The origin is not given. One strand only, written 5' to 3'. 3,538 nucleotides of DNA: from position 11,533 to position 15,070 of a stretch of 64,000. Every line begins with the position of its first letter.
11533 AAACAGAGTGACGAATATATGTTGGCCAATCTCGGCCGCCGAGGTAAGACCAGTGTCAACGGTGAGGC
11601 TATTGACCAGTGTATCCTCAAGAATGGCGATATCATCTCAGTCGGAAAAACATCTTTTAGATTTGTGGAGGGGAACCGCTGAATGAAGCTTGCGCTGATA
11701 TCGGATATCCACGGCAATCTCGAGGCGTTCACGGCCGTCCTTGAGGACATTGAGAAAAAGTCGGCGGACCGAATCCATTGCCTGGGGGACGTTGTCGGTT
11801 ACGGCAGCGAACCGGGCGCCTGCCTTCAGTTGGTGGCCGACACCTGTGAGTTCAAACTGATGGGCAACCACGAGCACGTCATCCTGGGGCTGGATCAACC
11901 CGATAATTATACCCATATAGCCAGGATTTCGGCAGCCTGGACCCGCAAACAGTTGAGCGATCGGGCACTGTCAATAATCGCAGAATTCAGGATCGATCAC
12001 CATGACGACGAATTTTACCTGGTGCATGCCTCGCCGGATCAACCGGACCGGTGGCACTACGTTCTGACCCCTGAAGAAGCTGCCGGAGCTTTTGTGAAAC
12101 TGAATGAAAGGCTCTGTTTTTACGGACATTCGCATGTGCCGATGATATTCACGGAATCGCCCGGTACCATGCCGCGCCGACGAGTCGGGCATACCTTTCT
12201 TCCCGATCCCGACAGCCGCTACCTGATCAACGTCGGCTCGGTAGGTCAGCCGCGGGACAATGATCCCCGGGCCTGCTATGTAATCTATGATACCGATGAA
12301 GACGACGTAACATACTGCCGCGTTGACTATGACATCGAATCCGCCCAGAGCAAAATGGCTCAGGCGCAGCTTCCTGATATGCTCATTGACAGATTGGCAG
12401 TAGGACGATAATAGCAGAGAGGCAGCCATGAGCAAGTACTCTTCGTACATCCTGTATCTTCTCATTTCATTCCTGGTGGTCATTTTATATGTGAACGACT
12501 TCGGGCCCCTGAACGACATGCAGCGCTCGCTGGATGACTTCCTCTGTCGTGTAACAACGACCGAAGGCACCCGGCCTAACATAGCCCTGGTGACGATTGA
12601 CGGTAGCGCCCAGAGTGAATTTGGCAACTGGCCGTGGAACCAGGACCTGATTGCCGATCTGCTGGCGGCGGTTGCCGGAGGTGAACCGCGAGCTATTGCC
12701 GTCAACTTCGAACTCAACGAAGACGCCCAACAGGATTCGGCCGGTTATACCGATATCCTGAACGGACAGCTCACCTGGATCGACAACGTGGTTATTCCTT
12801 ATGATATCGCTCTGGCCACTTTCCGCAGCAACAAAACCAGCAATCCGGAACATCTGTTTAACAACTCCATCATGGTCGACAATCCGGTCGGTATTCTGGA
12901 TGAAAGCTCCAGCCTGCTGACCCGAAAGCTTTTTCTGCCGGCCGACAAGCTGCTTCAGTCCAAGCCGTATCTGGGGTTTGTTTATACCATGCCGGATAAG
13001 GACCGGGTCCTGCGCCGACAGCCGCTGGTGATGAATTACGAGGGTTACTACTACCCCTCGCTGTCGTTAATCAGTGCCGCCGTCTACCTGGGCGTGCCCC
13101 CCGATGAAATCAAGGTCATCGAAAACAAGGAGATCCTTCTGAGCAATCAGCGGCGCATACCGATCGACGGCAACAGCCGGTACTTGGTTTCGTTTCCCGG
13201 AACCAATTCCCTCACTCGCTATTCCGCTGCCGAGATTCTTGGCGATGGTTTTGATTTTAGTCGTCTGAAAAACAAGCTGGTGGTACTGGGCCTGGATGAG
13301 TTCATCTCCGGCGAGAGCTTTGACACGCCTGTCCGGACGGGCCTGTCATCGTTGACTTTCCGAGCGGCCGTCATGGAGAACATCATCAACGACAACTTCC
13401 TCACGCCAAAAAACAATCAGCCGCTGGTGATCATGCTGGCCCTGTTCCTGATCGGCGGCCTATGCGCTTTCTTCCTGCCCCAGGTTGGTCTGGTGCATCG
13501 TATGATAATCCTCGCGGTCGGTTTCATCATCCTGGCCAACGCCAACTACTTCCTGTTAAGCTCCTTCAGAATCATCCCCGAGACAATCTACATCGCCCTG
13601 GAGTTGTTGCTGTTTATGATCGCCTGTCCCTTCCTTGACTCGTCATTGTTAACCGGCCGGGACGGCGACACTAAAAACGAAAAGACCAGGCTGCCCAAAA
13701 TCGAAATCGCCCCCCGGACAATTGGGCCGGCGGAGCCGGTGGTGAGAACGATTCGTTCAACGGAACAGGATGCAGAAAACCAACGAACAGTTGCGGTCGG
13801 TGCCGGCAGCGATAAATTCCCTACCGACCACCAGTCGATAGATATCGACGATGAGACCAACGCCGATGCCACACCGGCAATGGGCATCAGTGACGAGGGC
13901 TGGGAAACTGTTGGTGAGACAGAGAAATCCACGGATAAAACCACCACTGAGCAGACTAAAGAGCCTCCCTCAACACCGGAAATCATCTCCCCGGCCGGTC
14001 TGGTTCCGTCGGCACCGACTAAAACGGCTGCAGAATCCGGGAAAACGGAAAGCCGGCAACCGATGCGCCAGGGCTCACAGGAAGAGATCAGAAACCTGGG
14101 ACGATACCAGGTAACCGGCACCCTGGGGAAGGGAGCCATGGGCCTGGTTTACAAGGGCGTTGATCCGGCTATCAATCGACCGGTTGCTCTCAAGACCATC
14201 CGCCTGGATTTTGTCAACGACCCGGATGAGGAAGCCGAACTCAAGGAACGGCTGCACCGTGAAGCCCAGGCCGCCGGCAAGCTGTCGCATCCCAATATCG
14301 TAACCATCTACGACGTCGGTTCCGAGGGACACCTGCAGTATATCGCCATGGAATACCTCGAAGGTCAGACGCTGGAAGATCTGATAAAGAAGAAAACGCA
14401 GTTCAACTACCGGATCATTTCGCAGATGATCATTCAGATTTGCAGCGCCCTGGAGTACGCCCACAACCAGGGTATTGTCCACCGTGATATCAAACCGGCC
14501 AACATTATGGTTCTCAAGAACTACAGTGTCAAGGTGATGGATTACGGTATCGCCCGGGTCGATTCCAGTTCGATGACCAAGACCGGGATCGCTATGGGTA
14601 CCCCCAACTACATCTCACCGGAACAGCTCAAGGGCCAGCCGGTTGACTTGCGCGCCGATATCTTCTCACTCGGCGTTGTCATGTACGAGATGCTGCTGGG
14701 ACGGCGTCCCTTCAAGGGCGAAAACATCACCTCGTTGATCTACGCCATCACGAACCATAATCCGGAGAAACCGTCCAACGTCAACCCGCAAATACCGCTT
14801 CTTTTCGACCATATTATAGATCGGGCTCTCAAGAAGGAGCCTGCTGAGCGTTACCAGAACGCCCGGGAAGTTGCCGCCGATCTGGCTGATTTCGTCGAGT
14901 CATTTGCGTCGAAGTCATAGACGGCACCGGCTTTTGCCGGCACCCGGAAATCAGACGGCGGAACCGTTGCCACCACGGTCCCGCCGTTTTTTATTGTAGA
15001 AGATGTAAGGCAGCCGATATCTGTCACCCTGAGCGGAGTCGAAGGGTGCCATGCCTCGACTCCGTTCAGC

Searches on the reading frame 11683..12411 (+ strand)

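Call 71: search_protein_families(library=pfam, proteins=[window:11683-12411:+], max_evalue=0.001)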
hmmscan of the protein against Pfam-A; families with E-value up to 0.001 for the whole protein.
window:11683-12411:+ (242 aa): 2 families
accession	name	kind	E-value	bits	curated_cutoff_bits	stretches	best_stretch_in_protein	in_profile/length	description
PF12850.12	Metallophos_2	-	1.7e-18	67.5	27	1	1-206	1-153/154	Calcineurin-like phosphoesterase superfamily domain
PF00149.33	Metallophos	-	5.3e-15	56.8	21.5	1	1-153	1-191/191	Calcineurin-like phosphoesterase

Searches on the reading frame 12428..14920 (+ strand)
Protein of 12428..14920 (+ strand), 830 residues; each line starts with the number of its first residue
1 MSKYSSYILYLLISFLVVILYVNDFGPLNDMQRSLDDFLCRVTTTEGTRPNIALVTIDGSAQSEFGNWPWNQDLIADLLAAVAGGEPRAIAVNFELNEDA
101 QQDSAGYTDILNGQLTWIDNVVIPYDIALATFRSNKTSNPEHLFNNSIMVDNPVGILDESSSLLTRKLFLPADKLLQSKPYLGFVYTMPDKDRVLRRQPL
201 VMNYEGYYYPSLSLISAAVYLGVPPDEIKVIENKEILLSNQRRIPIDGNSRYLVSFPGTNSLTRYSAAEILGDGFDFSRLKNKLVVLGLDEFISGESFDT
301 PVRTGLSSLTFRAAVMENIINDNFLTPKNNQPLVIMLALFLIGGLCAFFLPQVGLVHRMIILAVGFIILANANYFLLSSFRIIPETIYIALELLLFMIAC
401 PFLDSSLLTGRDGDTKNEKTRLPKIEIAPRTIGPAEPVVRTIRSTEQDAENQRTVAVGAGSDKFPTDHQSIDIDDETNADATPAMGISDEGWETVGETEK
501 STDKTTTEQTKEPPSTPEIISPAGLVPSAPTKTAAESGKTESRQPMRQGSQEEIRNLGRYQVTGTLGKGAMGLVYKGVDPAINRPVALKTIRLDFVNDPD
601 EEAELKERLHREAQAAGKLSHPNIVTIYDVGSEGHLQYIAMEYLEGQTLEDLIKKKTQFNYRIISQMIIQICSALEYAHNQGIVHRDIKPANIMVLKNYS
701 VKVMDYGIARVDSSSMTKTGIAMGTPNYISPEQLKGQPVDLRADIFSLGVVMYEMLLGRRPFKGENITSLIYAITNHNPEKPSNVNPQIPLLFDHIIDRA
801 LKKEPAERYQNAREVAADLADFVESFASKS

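Call 71: search_protein_families(library=pfam, proteins=[window:12428-14920:+], max_evalue=0.001)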
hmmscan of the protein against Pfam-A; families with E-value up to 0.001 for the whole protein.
window:12428-14920:+ (830 aa): 4 families
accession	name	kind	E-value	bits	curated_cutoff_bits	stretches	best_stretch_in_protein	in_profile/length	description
PF00069.31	Pkinase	-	2e-56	191.7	31.7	1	560-810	1-253/263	Protein kinase domain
PF07714.23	PK_Tyr_Ser-Thr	-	5.8e-37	127.8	23.1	1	563-809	4-249/258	Protein tyrosine and serine/threonine kinase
PF05226.16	CHASE2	-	5.2e-32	111.8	26.3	1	17-344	4-256/257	CHASE2 domain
PF03109.22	ABC1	-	3.7e-08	33.3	22.9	1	600-710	111-215/244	ABC1 atypical kinase-like domain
